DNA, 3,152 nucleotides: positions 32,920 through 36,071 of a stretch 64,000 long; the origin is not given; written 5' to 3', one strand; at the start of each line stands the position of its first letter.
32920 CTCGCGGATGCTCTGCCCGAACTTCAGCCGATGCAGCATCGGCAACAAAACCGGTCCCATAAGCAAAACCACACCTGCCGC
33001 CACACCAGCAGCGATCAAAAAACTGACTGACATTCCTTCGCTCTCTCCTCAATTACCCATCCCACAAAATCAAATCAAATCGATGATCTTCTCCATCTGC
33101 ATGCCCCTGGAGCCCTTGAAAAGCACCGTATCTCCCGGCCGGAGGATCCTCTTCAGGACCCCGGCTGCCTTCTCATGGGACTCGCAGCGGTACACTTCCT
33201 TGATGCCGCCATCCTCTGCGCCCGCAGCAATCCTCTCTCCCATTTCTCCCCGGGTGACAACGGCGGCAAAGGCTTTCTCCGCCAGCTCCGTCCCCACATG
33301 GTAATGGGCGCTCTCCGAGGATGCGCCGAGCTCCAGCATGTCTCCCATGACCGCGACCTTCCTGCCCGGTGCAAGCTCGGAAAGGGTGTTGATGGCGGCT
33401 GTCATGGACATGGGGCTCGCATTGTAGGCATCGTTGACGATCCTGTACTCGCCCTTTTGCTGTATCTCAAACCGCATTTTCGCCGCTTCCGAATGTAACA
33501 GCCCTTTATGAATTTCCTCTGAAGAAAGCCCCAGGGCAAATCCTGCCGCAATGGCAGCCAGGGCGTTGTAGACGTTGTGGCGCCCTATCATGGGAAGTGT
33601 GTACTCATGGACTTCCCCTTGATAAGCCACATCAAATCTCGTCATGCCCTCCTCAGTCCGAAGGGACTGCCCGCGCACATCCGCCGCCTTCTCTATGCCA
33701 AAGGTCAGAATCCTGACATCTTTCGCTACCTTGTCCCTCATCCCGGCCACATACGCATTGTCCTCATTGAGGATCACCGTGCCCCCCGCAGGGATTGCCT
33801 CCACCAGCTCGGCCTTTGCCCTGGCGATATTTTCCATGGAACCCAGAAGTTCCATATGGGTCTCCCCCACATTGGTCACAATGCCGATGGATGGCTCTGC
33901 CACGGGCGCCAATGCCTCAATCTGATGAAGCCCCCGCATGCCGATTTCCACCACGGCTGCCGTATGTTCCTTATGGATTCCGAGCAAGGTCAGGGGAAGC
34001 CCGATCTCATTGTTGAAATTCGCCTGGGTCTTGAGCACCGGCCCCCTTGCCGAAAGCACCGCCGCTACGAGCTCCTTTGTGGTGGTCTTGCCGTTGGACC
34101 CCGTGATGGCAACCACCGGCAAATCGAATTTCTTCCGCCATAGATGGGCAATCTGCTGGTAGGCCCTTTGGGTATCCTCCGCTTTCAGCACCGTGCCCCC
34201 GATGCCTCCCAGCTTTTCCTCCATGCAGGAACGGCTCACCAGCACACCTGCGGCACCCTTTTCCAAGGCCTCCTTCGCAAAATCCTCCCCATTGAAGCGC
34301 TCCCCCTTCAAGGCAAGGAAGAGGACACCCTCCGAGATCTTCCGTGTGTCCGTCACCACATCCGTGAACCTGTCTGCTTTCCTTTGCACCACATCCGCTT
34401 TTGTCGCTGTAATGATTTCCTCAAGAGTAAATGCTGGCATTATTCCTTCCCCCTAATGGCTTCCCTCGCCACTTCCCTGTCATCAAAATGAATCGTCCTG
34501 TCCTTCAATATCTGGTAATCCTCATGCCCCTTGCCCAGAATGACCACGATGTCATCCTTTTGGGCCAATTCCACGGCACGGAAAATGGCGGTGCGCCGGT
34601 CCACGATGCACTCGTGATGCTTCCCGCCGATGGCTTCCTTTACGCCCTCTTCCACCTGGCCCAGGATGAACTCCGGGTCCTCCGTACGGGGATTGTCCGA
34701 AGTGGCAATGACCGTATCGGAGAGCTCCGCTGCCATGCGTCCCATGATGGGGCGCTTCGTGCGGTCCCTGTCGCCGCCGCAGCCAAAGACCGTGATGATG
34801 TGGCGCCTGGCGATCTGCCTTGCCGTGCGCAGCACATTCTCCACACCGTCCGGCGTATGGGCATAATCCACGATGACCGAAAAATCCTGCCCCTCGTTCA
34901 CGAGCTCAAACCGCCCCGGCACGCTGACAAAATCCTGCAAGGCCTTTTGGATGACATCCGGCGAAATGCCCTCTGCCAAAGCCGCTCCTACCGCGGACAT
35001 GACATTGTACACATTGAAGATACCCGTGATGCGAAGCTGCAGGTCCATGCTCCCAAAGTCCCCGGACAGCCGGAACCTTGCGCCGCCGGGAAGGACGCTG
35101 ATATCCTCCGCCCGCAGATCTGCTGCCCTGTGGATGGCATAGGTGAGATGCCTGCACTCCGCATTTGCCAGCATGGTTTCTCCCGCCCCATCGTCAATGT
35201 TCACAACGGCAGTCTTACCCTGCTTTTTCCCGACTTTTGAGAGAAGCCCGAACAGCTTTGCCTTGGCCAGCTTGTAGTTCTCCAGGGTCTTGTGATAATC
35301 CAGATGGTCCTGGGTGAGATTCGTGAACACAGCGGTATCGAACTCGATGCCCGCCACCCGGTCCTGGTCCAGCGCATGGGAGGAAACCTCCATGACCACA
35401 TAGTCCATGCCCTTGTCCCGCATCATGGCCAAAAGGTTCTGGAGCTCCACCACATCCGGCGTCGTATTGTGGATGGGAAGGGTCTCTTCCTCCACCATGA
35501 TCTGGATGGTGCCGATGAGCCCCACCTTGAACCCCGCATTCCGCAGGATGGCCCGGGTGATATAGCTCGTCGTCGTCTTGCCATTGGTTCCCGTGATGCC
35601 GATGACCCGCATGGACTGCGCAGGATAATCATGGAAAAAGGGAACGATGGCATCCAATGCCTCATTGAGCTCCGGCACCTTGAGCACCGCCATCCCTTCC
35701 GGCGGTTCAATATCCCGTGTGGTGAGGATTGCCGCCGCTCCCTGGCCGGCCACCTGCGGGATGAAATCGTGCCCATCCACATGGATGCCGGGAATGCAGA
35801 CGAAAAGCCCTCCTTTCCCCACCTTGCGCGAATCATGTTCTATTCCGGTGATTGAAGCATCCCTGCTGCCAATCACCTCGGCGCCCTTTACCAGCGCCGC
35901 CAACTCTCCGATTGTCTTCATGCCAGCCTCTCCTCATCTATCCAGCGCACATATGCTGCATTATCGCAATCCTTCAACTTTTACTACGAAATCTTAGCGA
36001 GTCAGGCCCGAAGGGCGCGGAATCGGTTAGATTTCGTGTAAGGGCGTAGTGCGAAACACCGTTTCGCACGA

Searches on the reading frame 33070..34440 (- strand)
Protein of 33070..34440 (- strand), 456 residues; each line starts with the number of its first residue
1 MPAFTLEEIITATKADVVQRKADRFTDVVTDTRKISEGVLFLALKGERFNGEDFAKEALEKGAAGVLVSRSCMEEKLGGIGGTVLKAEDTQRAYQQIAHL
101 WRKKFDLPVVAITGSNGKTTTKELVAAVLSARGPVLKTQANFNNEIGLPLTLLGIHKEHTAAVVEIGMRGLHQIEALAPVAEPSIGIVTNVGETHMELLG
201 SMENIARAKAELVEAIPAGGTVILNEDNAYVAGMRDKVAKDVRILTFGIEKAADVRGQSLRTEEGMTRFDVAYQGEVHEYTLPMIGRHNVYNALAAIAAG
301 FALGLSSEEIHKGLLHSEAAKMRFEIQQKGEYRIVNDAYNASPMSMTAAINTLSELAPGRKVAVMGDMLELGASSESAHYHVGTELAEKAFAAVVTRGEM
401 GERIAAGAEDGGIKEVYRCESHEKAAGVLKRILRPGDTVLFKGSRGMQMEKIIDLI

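Call 15: search_protein_families(library=ncbifam, proteins=[window:33070-34440:-], max_evalue=1e-10)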
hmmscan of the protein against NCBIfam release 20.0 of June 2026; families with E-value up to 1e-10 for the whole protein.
window:33070-34440:- (456 aa): 26 families (the best 25 are shown)
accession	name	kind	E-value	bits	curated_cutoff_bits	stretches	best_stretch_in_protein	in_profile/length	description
TIGR01143.1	murF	subfamily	8e-129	430.2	288.6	1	30-454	1-416/418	UDP-N-acetylmuramoyl-tripeptide--D-alanyl-D-alanine ligase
NF008896.0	PRK11929.1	equivalog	1.1e-128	430.6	1023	1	17-454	519-954/965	bifunctional UDP-N-acetylmuramoyl-L-alanyl-D-glutamate--2,6-diaminopimelate ligase MurE/UDP-N-acetylmuramoyl-tripeptide--D-alanyl-D-alanine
NF008041.0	PRK10773.1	equivalog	1.5e-88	297.5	551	1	3-454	3-445/453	UDP-N-acetylmuramoyl-tripeptide--D-alanyl-D-alanine ligase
NF010693.0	PRK14093.1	equivalog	7e-72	242.6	544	1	2-453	5-461/479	UDP-N-acetylmuramoylalanyl-D-glutamyl-2,6-diaminopimelate--D-alanyl-D-alanine ligase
NF008897.0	PRK11930.1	equivalog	1.1e-68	232.1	804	1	3-455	2-452/822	bifunctional UDP-N-acetylmuramoyl-tripeptide:D-alanyl-D-alanine ligase/alanine racemase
NF001126.0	PRK00139.1-4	equivalog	1.2e-48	165.9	373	1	6-366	3-375/486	UDP-N-acetylmuramoyl-L-alanyl-D-glutamate--2,6-diaminopimelate ligase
NF001124.0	PRK00139.1-2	equivalog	5.6e-40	137.5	476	2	15-133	15-135/500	UDP-N-acetylmuramoyl-L-alanyl-D-glutamate--2,6-diaminopimelate ligase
TIGR01085.1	murE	subfamily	9.4e-40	136.9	257.3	2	157-366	154-365/472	UDP-N-acetylmuramyl-tripeptide synthetase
TIGR01082.1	murC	equivalog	9.2e-32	110.7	335.1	1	182-362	167-348/449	UDP-N-acetylmuramate--L-alanine ligase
TIGR01087.1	murD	equivalog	1.5e-31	109.9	211.95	1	97-441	94-415/441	UDP-N-acetylmuramoyl-L-alanine--D-glutamate ligase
NF053645.1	pMurC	equivalog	3.5e-28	98.5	560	1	104-254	99-250/492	pseudomurein biosynthesis peptide ligase pMurC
NF001123.0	PRK00139.1-1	equivalog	5.2e-24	84.8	586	1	19-366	14-383/493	UDP-N-acetylmuramoyl-L-alanyl-D-glutamate--2,6-diaminopimelate ligase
NF053648.1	pMurE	equivalog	7.4e-24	84.3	600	1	180-358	187-353/464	pseudomurein biosynthesis peptide ligase pMurE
TIGR02068.2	cya_phycin_syn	equivalog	1.9e-22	79.1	850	1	183-395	565-789/862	cyanophycin synthetase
NF010628.0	PRK14022.1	equivalog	3.6e-22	78.8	536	1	184-368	202-376/483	UDP-N-acetylmuramoyl-L-alanyl-D-glutamate--L-lysine ligase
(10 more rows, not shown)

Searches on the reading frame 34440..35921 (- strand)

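Call 15: search_protein_families(library=ncbifam, proteins=[window:34440-35921:-], max_evalue=1e-10)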
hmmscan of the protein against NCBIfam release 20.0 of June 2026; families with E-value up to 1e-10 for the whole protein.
window:34440-35921:- (493 aa): 26 families (the best 25 are shown)
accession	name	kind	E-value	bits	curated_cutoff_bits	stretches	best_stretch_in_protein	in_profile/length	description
NF001126.0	PRK00139.1-4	equivalog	1.2e-180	601.3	373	1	10-490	9-483/486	UDP-N-acetylmuramoyl-L-alanyl-D-glutamate--2,6-diaminopimelate ligase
TIGR01085.1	murE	subfamily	1.3e-156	522.2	257.3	1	22-489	2-471/472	UDP-N-acetylmuramyl-tripeptide synthetase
NF001124.0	PRK00139.1-2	equivalog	3.7e-156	520.7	476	1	18-490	22-493/500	UDP-N-acetylmuramoyl-L-alanyl-D-glutamate--2,6-diaminopimelate ligase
NF008896.0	PRK11929.1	equivalog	2e-150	502.5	1023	1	19-490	24-499/965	bifunctional UDP-N-acetylmuramoyl-L-alanyl-D-glutamate--2,6-diaminopimelate ligase MurE/UDP-N-acetylmuramoyl-tripeptide--D-alanyl-D-alanine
NF001123.0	PRK00139.1-1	equivalog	9.1e-126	420.4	586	1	20-489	16-489/493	UDP-N-acetylmuramoyl-L-alanyl-D-glutamate--2,6-diaminopimelate ligase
NF010628.0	PRK14022.1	equivalog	5.9e-94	315.5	536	1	20-479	31-470/483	UDP-N-acetylmuramoyl-L-alanyl-D-glutamate--L-lysine ligase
NF001130.0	PRK00139.2-4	equivalog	2.5e-69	234.3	715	2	10-224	17-235/516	UDP-N-acetylmuramoyl-L-alanyl-D-glutamate--2,6-diaminopimelate ligase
NF001129.0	PRK00139.2-3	equivalog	3.8e-54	184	762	1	14-480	31-505/517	UDP-N-acetylmuramoyl-L-alanyl-D-glutamate--2,6-diaminopimelate ligase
NF001127.0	PRK00139.2-1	equivalog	5.2e-45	154.1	997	2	10-223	17-234/520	UDP-N-acetylmuramoyl-L-alanyl-D-glutamate--2,6-diaminopimelate ligase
TIGR02068.2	cya_phycin_syn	equivalog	5.5e-45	153.7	850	1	96-464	471-849/862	cyanophycin synthetase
NF001131.0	PRK00139.2-5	equivalog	4e-42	144.6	1000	1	76-474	81-466/483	UDP-N-acetylmuramoyl-L-alanyl-D-glutamate--2,6-diaminopimelate ligase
NF010623.0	PRK14016.1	subfamily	1.8e-40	138.9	877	1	96-464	472-851/871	cyanophycin synthetase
TIGR01143.1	murF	subfamily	9e-40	136.9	288.6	1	29-380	1-332/418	UDP-N-acetylmuramoyl-tripeptide--D-alanyl-D-alanine ligase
NF053645.1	pMurC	equivalog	7.3e-36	123.9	560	1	268-415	287-432/492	pseudomurein biosynthesis peptide ligase pMurC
TIGR01082.1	murC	equivalog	4.4e-32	111.7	335.1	1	187-466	161-440/449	UDP-N-acetylmuramate--L-alanine ligase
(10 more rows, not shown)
